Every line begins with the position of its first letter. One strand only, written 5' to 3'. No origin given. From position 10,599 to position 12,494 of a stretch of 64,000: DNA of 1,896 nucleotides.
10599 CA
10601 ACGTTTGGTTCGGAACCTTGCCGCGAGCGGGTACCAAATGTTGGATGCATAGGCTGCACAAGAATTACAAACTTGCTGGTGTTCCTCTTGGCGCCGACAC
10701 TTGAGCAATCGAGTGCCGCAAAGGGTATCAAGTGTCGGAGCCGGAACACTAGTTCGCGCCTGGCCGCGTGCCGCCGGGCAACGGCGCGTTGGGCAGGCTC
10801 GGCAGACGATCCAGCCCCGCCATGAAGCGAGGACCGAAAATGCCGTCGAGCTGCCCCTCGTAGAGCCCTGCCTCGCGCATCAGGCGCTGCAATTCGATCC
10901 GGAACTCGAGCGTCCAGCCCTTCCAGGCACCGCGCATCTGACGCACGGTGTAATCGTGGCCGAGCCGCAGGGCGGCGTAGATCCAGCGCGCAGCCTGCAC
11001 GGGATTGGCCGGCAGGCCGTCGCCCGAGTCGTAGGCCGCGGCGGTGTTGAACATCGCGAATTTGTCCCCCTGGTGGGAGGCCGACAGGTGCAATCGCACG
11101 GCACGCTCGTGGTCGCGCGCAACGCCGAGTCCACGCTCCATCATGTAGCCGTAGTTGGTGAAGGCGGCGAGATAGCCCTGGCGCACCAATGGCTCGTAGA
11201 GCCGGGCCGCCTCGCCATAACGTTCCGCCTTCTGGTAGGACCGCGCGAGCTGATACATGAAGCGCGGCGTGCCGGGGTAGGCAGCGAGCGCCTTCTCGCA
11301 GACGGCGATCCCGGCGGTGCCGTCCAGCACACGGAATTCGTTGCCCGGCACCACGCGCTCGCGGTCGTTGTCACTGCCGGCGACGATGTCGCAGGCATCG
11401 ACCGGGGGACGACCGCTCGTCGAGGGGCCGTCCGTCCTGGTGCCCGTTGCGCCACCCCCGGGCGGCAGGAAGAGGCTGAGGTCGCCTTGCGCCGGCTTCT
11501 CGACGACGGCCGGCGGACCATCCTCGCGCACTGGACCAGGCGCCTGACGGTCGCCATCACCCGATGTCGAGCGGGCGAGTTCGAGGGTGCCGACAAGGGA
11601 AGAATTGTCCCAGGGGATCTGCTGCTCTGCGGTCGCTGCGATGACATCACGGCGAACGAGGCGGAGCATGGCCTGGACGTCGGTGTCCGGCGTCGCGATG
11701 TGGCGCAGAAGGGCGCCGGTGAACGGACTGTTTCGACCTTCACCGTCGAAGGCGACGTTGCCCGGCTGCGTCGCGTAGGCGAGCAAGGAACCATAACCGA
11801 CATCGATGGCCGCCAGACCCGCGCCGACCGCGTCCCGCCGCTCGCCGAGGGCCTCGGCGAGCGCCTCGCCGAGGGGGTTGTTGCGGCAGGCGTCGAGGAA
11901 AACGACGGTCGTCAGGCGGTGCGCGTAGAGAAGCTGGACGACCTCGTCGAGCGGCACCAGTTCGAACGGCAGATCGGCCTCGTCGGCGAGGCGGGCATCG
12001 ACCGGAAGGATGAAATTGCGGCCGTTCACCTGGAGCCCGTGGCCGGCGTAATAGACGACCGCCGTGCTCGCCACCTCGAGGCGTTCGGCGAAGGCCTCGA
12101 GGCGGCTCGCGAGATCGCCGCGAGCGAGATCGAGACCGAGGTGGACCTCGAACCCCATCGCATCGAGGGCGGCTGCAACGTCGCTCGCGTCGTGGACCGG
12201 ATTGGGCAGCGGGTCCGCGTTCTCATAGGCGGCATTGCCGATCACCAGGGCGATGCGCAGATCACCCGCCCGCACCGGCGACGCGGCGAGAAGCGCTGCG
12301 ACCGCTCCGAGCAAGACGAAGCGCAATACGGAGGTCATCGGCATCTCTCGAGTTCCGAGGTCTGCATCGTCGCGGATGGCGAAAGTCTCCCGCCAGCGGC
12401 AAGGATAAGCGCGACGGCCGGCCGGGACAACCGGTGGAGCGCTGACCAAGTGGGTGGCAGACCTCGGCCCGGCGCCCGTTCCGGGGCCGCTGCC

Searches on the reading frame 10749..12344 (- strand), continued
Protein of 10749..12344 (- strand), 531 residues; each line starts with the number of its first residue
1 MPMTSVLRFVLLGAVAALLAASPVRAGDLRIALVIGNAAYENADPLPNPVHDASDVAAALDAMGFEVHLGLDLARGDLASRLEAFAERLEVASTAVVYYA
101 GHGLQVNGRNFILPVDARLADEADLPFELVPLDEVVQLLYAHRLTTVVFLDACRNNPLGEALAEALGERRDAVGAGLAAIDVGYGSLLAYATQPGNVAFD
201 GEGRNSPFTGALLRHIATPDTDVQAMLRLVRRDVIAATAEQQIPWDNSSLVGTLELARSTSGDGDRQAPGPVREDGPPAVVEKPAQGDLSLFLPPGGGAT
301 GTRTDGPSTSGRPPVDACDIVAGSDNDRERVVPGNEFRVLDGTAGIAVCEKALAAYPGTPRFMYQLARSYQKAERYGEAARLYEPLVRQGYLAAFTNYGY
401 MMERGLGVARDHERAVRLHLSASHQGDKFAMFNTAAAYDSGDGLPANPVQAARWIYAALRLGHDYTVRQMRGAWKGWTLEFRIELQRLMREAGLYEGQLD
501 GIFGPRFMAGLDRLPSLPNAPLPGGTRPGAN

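Call 31: search_protein_families(library=pfam, proteins=[L112:1612-3147:+, L086:5575-6759:+, L087:6672-7865:-, L169:7594-8982:-, L170:5264-6442:-, L171:7658-8917:-], max_evalue=0.1)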
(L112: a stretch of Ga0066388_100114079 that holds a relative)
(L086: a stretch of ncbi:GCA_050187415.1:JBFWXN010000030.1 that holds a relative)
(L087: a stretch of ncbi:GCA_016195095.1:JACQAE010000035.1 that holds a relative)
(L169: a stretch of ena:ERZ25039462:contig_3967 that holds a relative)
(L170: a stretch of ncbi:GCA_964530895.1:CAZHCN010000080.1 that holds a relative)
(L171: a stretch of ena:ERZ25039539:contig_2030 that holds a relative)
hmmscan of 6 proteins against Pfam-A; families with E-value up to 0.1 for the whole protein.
L112:1612-3147:+ (512 aa): 3 families
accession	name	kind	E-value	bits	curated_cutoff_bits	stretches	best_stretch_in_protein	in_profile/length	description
PF00656.27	Peptidase_C14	-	2.3e-40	139.2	21.4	1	32-257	2-233/233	Caspase domain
PF13827.11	DUF4189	-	4e-15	56.6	25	1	408-502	1-97/97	Domain of unknown function (DUF4189)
PF01471.23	PG_binding_1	-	0.00055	20.5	23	1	347-399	5-57/57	Putative peptidoglycan binding domain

L086:5575-6759:+ (394 aa): 2 families
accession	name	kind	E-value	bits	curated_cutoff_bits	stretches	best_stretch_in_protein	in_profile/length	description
PF01471.23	PG_binding_1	-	5.7e-10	39.7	23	1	171-225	3-57/57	Putative peptidoglycan binding domain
PF13827.11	DUF4189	-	6.7e-07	30.3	25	1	234-340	1-97/97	Domain of unknown function (DUF4189)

L087:6672-7865:- (397 aa): 2 families
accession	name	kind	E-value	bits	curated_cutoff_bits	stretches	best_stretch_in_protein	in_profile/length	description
PF01471.23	PG_binding_1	-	5.9e-10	39.6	23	1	176-227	3-54/57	Putative peptidoglycan binding domain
PF13827.11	DUF4189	-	2.4e-05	25.3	25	1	239-345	1-97/97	Domain of unknown function (DUF4189)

L169:7594-8982:- (462 aa): 2 families
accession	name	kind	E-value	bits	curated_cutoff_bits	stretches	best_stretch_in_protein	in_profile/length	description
PF01471.23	PG_binding_1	-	8.1e-10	39.2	23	1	194-245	6-57/57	Putative peptidoglycan binding domain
PF13827.11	DUF4189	-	8.8e-05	23.5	25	1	254-359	1-97/97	Domain of unknown function (DUF4189)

L170:5264-6442:- (392 aa): 2 families
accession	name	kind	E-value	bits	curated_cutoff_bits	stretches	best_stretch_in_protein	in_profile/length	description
PF01471.23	PG_binding_1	-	1.8e-11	44.4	23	1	170-223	3-56/57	Putative peptidoglycan binding domain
PF13827.11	DUF4189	-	0.00016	22.6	25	1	233-334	1-97/97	Domain of unknown function (DUF4189)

L171:7658-8917:- (419 aa): 2 families
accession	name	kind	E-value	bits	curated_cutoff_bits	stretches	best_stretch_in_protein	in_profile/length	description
PF01471.23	PG_binding_1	-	1.7e-13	51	23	1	172-225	3-56/57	Putative peptidoglycan binding domain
PF13827.11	DUF4189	-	1.9e-05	25.6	25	1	235-336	1-97/97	Domain of unknown function (DUF4189)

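Call 53: search_protein_families(library=padloc, proteins=[window:10749-12344:-], max_evalue=0.01)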
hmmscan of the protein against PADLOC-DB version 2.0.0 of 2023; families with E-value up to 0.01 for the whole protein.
window:10749-12344:- (531 aa): 1 family
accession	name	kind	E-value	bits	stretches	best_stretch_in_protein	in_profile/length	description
PDLC02987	caspase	-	5.4e-08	30.5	1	32-176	5-130/453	-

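Call 54: find_encoding_contigs(protein=P0183, flank=6000, max_places=1)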
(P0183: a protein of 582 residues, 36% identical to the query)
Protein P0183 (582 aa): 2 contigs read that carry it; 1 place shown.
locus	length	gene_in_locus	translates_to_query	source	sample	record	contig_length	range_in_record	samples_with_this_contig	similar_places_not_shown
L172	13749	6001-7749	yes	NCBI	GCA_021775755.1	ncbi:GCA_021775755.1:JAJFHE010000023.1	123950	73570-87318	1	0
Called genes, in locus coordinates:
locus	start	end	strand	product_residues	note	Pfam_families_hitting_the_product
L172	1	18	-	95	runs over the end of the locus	PF07883:Cupin_2 (weak)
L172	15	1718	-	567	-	PF01257:2Fe-2S_thioredx, PF01512:Complex1_51K, PF10531:SLBB, PF10589:NADH_4Fe-4S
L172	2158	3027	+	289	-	PF19420:DDAH_eukar, PF02274:ADI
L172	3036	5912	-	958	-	PF04879:Molybdop_Fe4S4, PF00384:Molybdopterin, PF01568:Molydop_binding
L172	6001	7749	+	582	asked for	PF00656:Peptidase_C14, PF08238:Sel1 (weak)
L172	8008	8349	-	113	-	PF03960:ArsC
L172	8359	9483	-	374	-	PF02492:cobW, PF07683:CobW_C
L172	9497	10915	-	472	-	PF00768:Peptidase_S11, PF13354:Beta-lactamase2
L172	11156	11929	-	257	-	PF00561:Abhydrolase_1, PF12146:Hydrolase_4, PF12697:Abhydrolase_6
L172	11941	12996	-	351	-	PF00296:Bac_luciferase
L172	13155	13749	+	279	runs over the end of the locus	PF00126:HTH_1, PF03466:LysR_substrate (weak)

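Call 62: search_solved_structures(query=A1, max_evalue=0.001, show_alignments=1)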
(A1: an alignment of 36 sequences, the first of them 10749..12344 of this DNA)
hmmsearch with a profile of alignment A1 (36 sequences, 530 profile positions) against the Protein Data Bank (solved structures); distinct sequences matched with E-value up to 0.001: 125 (the best 60 are shown).
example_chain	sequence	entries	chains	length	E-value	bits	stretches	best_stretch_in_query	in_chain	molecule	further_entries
6ok3_A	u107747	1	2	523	1.4e-46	162.8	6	359-448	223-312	Sel1 repeat protein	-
4bwr_A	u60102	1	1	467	1.9e-45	159.1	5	368-455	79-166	PROTEIN CORRESPONDING TO LOCUS C5321 FROM CFT073 E.COLI STRAIN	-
8sxq_A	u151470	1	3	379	9.9e-38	133.6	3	359-443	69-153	SEL-1 repeat protein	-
9uav_C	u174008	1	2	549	2.4e-32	115.8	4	360-439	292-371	Protein sel-1 homolog 1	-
8ket_C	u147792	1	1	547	2.7e-32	115.7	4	360-439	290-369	Protein sel-1 homolog 1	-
6ur7_A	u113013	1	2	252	3.6e-32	115.3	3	358-457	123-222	Sel1 repeat family protein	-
9og0_C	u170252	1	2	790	4.8e-32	114.8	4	360-443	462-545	Protein sel-1 homolog 1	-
8kes_D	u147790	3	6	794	2.6e-31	112.4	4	360-438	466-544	Protein sel-1 homolog 1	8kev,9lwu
6ork_A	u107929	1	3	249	1.2e-30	110.2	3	361-455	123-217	Sel1 repeat protein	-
6deh_A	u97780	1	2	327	1.7e-28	103.2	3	358-449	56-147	TPR repeat protein, protein-protein interaction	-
1ouv_A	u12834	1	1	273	4.4e-24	88.6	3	352-482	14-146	conserved hypothetical secreted protein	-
6onw_A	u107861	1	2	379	1.3e-23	87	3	359-444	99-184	Sel1 repeat protein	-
5b26_A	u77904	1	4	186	8.8e-22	81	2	360-429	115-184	Protein sel-1 homolog 1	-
3v4o_A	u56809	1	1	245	1e-20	77.4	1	23-152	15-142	Mucosa-associated lymphoid tissue lymphoma translocation protein 1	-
38go_A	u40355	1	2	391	3.1e-20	75.9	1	23-152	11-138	Mucosa-associated lymphoid tissue lymphoma translocation protein 1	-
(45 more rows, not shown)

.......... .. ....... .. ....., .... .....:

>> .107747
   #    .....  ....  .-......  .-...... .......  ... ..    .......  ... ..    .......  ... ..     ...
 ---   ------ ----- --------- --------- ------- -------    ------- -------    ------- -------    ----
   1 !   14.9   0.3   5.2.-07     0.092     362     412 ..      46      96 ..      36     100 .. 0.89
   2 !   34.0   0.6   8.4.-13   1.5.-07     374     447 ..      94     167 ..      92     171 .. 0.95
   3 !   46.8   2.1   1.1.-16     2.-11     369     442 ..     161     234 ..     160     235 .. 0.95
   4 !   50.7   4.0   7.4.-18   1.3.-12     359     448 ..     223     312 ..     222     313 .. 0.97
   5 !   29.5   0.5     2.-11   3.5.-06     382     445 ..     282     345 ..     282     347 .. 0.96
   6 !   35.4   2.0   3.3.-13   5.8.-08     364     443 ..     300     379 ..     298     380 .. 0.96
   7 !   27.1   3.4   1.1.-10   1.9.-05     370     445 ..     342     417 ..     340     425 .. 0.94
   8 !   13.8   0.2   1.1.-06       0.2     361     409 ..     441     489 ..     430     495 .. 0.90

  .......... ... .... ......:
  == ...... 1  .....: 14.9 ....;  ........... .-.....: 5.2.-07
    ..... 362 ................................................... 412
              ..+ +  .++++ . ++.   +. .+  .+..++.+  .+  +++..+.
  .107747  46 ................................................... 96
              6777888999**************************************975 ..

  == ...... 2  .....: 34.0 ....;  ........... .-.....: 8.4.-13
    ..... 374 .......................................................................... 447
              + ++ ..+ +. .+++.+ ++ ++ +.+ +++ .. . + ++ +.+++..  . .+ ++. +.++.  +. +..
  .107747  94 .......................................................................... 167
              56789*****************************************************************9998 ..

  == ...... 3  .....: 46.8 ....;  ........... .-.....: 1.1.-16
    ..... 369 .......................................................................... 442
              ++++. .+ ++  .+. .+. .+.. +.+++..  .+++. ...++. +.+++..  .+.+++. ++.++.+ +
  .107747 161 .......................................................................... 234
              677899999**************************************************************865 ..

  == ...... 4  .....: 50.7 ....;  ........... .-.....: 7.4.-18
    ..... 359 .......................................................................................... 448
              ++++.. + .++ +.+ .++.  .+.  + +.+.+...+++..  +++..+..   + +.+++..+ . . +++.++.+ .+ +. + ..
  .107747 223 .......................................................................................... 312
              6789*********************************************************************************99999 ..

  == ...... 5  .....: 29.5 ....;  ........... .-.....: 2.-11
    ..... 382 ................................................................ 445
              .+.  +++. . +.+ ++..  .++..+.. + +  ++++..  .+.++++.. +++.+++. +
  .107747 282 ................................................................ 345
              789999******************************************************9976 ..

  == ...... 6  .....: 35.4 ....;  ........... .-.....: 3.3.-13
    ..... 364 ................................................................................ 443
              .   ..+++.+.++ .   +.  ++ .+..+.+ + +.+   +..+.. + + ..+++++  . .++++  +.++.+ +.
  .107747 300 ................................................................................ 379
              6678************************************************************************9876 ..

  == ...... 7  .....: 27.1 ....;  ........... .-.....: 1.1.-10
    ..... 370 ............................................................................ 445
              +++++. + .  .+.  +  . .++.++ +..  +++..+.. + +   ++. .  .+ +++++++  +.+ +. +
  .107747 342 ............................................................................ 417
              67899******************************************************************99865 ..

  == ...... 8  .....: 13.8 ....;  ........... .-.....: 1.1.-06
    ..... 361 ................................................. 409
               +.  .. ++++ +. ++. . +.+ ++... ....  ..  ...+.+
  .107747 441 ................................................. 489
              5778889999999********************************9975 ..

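Call 63: predict_structure(alignment_id=A1)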
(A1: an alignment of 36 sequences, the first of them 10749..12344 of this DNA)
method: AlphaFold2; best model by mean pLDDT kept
length: 531 residues; sequences in the alignment: 36
mean_pLDDT: 83.3   pTM: 0.50
mean pLDDT of the five models: 83.3, 82.0, 80.3, 79.8, 76.6
residues with pLDDT >= 90: 280; 70-90: 169; 50-70: 22; < 50: 60
segments of 3 or more residues with pLDDT < 50: 22-25, 261-310, 526-531
pLDDT, mean of each block of 10 residues (from residue 1): 75 81 61 96 91 96 96 96 92 93 90 92 86 86 70 75 88 83 82 84 92 93 91 94 86 77 38 34 33 35 40 88 89 88 96 94 98 98 95 95 96 94 90 95 92 94 90 91 97 95 94 79 48 30
secondary structure, 60 per line:
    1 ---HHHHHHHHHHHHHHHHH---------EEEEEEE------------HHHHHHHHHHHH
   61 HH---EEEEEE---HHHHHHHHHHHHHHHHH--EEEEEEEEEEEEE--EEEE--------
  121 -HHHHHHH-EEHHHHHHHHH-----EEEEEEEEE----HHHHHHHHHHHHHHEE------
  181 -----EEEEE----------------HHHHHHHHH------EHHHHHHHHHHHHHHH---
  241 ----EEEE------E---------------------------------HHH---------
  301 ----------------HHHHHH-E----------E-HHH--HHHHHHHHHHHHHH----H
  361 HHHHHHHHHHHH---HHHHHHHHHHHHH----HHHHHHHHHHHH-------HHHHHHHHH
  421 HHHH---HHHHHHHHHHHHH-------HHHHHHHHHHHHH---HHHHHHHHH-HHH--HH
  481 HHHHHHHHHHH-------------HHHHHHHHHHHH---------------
elements in order: H4-20 E30-36 H49-62 E66-71 H75-91 E94-106 E109-112 H122-128 H132-140 E146-154 H159-172 E186-190 H207-215 H223-237 E245-248 H317-322 H342-355 H360-372 H376-388 H393-404 H412-424 H428-440 H448-460 H464-472 H479-491 H505-516

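Call 65: fold_search(model_id=the predicted structure, library=pdb)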
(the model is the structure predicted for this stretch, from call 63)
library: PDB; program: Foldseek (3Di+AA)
matches with E <= 10: 1525; with E <= 0.001: 335
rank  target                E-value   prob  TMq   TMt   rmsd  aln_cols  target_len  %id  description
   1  8v4x_D                7.2e-13  1.00  0.37  0.52   4.6       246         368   24  Structure of MALT1 in complex with an allosteric inhibitor (released 2024-05-01)
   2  4i1p_C                7.6e-13  1.00  0.37  0.51   5.2       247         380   23  Human MALT1 (caspase-IG3) in complex with activity based-probe (released 2014-07-09)
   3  3v4o_A                1.1e-12  1.00  0.37  0.80   4.2       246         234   24  Human MALT1 (caspase domain) in complex with an irreversible peptidic inhibitor (released 2012-03-14)
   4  8v4x_C                1.8e-12  1.00  0.37  0.53   4.0       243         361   24  Structure of MALT1 in complex with an allosteric inhibitor (released 2024-05-01)
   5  3uo8_B                2.0e-12  1.00  0.37  0.52   3.8       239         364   25  Crystal structure of the MALT1 paracaspase (P1 form) (released 2011-12-21)
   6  3v4l_A                3.2e-12  1.00  0.37  0.50   4.2       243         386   24  Mouse MALT1(caspase-IG3 domains) in complex with a irreversible peptidic inhibitor (released 2012-03-14)
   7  8v4x_B                3.3e-12  1.00  0.36  0.53   3.7       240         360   24  Structure of MALT1 in complex with an allosteric inhibitor (released 2024-05-01)
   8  7pav_B                3.7e-12  1.00  0.36  0.51   3.7       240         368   23  MALT1 in complex with compound 1 (released 2021-11-17)
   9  3uo8_C                3.9e-12  1.00  0.37  0.53   3.7       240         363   24  Crystal structure of the MALT1 paracaspase (P1 form) (released 2011-12-21)
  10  8v4x_A                4.1e-12  1.00  0.36  0.52   3.6       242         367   23  Structure of MALT1 in complex with an allosteric inhibitor (released 2024-05-01)
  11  4i1p_A                4.6e-12  1.00  0.37  0.51   4.9       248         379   22  Human MALT1 (caspase-IG3) in complex with activity based-probe (released 2014-07-09)
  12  8v4x_E                7.2e-12  1.00  0.37  0.52   3.5       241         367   23  Structure of MALT1 in complex with an allosteric inhibitor (released 2024-05-01)
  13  8v4x_F                1.6e-11  1.00  0.36  0.53   3.5       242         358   23  Structure of MALT1 in complex with an allosteric inhibitor (released 2024-05-01)
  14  7pav_A                1.9e-11  1.00  0.36  0.53   4.8       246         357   23  MALT1 in complex with compound 1 (released 2021-11-17)
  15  7paw_B                2.1e-11  1.00  0.36  0.52   3.6       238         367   23  MALT1 in complex with compound 1 (released 2021-11-17)
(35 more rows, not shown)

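Call 86: search_protein_families(library=pfam, proteins=[window:10749-12344:-], max_evalue=10)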
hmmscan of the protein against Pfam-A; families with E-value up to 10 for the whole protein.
window:10749-12344:- (531 aa): 9 families
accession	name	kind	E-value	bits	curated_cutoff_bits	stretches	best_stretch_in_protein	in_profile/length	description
PF00656.27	Peptidase_C14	-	1.1e-37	130.4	21.4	1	30-250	2-228/233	Caspase domain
PF08238.18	Sel1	-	1e-09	39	30.7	2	397-427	6-36/36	Sel1 repeat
PF14559.12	TPR_19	-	9.1e-05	23.1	25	1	346-389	11-54/68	Tetratricopeptide repeat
PF07719.23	TPR_2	-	0.025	15.1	27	1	361-384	2-25/34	Tetratricopeptide repeat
PF13431.12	TPR_17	-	0.029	15.1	24.4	1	349-379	2-32/34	Tetratricopeptide repeat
PF13432.12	TPR_16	-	0.058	14.3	32.7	1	364-394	1-33/65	Tetratricopeptide repeat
PF13176.12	TPR_7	-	0.11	13.1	27.9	1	364-384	3-23/36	Tetratricopeptide repeat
PF13424.12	TPR_12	-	0.2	12.3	30.1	1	348-384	32-69/77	Tetratricopeptide repeat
PF13428.12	TPR_14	-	2.6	9.4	23.5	2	361-389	2-30/44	Tetratricopeptide repeat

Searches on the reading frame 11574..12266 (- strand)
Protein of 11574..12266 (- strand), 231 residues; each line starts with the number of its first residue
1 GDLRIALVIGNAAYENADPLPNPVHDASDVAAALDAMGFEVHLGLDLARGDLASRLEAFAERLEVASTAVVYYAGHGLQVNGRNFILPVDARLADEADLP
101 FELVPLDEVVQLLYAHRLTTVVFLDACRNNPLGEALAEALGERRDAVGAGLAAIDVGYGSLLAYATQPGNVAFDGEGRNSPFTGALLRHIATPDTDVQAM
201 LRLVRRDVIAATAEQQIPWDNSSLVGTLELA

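Call 70: search_solved_structures(query=window:11574-12266:-, max_evalue=0.00001, show_alignments=2)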
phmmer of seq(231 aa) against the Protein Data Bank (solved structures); distinct sequences matched with E-value up to 0.00001: 10.
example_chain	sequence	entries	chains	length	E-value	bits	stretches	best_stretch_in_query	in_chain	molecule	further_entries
3v4o_A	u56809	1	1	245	7.1e-09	39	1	4-129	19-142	Mucosa-associated lymphoid tissue lymphoma translocation protein 1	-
3v4l_A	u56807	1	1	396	1.5e-08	38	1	4-129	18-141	Mucosa-associated lymphoid tissue lymphoma translocation protein 1 homolog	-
7pav_A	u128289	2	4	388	1.9e-08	37.6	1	4-129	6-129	Mucosa-associated lymphoid tissue lymphoma translocation protein 1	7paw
9mkc_A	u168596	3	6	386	1.9e-08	37.6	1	4-129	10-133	Mucosa-associated lymphoid tissue lymphoma translocation protein 1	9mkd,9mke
8v4x_A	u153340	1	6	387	2e-08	37.6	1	4-129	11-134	Mucosa-associated lymphoid tissue lymphoma translocation protein 1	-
4i1p_A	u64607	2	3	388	2e-08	37.6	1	4-129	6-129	Mucosa-associated lymphoid tissue lymphoma translocation protein 1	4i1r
3v55_A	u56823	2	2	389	2e-08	37.6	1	4-129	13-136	Mucosa-associated lymphoid tissue lymphoma translocation protein 1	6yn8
3uo8_B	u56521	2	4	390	2e-08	37.6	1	4-129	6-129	Mucosa-associated lymphoid tissue lymphoma translocation protein 1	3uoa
38go_A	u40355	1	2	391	2e-08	37.6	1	4-129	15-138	Mucosa-associated lymphoid tissue lymphoma translocation protein 1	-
6f7i_A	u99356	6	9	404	2.1e-08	37.5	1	4-129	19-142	Mucosa-associated lymphoid tissue lymphoma translocation protein 1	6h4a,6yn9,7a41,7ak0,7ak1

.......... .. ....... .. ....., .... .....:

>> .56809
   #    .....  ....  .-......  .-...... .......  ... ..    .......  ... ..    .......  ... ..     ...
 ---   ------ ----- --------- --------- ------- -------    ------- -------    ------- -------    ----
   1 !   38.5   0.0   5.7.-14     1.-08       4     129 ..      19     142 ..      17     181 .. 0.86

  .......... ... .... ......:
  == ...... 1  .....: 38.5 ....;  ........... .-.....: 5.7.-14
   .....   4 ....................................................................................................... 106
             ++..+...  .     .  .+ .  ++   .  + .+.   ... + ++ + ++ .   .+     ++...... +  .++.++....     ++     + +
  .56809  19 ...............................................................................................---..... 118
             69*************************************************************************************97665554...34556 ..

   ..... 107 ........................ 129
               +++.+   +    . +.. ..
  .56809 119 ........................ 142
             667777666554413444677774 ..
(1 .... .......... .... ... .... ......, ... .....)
